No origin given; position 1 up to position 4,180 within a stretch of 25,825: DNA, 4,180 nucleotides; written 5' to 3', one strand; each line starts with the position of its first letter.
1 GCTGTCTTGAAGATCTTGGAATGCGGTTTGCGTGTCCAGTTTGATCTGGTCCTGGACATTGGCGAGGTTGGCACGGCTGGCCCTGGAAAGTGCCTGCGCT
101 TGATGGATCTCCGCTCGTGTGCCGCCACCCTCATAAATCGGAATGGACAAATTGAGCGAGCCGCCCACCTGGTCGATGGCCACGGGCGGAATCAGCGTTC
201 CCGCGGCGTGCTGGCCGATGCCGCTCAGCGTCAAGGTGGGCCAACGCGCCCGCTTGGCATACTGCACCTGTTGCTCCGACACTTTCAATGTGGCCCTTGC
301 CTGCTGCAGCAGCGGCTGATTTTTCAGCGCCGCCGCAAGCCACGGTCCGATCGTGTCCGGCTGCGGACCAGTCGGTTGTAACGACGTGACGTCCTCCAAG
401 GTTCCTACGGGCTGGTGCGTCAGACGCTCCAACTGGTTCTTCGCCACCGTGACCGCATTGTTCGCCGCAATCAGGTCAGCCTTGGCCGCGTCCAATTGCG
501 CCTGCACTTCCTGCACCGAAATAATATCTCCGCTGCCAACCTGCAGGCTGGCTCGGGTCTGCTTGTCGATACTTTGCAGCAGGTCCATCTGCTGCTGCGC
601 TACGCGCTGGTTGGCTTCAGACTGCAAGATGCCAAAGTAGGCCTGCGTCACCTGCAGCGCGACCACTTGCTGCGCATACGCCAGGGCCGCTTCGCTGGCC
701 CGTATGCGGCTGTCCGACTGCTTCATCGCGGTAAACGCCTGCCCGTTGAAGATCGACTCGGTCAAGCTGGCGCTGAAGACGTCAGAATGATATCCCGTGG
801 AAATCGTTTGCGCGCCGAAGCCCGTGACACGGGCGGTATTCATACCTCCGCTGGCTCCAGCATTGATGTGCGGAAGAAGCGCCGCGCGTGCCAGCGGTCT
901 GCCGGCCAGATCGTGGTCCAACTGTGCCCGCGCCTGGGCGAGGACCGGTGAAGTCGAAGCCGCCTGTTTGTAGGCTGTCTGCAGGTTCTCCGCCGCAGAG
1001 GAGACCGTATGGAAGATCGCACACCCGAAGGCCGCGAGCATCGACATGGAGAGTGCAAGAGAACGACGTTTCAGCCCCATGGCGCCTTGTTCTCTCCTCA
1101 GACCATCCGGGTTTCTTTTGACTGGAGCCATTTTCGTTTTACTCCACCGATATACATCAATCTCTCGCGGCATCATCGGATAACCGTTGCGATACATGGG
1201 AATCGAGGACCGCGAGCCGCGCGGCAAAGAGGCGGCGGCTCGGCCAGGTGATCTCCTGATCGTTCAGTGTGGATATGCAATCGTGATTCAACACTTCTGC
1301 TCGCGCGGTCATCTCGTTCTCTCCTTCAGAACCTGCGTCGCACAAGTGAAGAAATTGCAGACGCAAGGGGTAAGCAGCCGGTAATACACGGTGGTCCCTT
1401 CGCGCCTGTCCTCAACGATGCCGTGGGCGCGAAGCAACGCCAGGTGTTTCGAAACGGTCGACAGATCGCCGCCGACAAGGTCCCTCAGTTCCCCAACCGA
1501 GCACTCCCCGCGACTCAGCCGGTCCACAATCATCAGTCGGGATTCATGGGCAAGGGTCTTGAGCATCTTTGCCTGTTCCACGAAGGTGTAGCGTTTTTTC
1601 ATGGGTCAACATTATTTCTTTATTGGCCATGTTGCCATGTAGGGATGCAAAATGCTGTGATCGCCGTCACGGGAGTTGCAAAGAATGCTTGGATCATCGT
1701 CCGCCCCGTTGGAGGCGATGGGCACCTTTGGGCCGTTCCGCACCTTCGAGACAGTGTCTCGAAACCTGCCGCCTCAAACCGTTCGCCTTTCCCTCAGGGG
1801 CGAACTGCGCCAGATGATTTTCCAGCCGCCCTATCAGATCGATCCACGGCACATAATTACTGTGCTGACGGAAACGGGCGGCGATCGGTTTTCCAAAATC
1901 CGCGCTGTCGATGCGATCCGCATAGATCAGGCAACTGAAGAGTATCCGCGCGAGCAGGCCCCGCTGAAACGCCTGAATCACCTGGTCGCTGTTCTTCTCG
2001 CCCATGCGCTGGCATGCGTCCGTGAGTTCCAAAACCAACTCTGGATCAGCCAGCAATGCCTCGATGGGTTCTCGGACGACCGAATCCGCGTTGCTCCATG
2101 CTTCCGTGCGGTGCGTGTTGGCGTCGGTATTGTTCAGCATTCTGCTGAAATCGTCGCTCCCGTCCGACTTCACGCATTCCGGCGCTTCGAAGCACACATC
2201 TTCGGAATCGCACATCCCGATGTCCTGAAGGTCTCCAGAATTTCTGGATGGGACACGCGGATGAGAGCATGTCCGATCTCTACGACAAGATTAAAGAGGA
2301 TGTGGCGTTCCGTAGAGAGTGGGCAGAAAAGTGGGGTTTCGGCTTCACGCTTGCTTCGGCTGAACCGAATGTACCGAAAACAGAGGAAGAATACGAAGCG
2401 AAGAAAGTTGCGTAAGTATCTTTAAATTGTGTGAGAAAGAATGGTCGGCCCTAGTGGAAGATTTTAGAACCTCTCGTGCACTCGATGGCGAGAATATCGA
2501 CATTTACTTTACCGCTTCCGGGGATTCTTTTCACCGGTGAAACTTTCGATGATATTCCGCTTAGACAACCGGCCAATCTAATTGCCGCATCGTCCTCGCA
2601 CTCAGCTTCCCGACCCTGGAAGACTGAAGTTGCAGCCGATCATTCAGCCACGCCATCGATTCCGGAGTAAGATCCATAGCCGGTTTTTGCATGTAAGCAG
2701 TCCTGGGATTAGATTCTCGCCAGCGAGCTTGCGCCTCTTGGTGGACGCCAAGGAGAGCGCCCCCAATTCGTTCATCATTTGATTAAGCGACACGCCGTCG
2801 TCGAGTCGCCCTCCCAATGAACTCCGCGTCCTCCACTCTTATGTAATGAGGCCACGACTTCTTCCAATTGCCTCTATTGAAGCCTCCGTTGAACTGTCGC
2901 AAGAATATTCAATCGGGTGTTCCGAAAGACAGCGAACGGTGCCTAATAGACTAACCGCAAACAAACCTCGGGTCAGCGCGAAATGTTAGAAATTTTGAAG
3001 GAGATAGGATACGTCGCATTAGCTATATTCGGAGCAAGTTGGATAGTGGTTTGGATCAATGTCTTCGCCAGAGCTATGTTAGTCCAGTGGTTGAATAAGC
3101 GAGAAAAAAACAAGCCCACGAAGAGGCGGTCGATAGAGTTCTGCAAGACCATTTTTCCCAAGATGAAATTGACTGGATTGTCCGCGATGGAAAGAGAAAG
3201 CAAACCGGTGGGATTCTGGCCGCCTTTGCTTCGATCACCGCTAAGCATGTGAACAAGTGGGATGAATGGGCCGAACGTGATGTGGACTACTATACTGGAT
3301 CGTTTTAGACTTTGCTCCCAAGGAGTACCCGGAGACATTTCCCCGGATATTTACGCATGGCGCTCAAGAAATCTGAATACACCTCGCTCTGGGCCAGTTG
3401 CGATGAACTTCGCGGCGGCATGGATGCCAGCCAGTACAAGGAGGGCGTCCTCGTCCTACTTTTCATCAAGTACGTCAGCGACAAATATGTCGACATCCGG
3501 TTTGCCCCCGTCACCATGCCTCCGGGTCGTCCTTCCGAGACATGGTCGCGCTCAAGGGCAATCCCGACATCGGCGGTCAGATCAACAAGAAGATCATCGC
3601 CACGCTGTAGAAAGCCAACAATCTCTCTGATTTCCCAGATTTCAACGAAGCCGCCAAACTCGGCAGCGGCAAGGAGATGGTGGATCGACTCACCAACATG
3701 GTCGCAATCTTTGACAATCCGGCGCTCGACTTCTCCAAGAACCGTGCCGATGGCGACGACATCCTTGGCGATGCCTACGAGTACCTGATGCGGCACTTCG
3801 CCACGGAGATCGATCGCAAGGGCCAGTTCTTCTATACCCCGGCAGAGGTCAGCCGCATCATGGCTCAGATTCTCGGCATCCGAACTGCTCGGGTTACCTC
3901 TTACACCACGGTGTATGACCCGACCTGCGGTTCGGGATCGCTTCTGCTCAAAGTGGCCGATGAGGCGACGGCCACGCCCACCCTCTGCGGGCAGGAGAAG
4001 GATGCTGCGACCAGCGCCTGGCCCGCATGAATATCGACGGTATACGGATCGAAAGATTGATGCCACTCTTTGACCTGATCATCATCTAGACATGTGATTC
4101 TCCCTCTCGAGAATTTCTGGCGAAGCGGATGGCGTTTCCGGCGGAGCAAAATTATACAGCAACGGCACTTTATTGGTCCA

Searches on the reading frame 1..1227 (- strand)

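Call 5: search_protein_families(library=pfam, proteins=[window:1-1227:-], max_evalue=0.001)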
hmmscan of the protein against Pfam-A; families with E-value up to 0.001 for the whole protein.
window:1-1227:- (409 aa): 1 family
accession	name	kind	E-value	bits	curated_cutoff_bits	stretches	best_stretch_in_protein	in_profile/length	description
PF02321.23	OEP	-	1.8e-46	158.8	22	2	82-270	1-186/187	Outer membrane efflux protein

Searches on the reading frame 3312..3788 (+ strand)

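Call 106: search_protein_families(library=pfam, proteins=[window:3312-3788:+], max_evalue=0.01)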
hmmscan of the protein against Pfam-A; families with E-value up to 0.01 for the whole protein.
window:3312-3788:+ (158 aa): 1 family
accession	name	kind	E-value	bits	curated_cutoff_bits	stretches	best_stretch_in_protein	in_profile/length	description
PF12161.14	HsdM_N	-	7.6e-09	36.7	24.5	1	26-59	5-38/135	HsdM N-terminal domain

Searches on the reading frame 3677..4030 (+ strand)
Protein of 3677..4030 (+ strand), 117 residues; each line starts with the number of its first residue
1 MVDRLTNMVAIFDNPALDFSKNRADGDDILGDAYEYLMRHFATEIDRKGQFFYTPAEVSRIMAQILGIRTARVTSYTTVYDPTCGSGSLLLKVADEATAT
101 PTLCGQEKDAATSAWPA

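Call 106: search_protein_families(library=pfam, proteins=[window:3677-4030:+], max_evalue=0.01)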
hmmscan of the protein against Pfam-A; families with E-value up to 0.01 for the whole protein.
window:3677-4030:+ (117 aa): 1 family
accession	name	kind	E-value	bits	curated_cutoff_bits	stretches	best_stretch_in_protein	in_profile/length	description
PF02384.22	N6_Mtase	-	7.1e-20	72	20.4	1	27-112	3-89/311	N-6 DNA Methylase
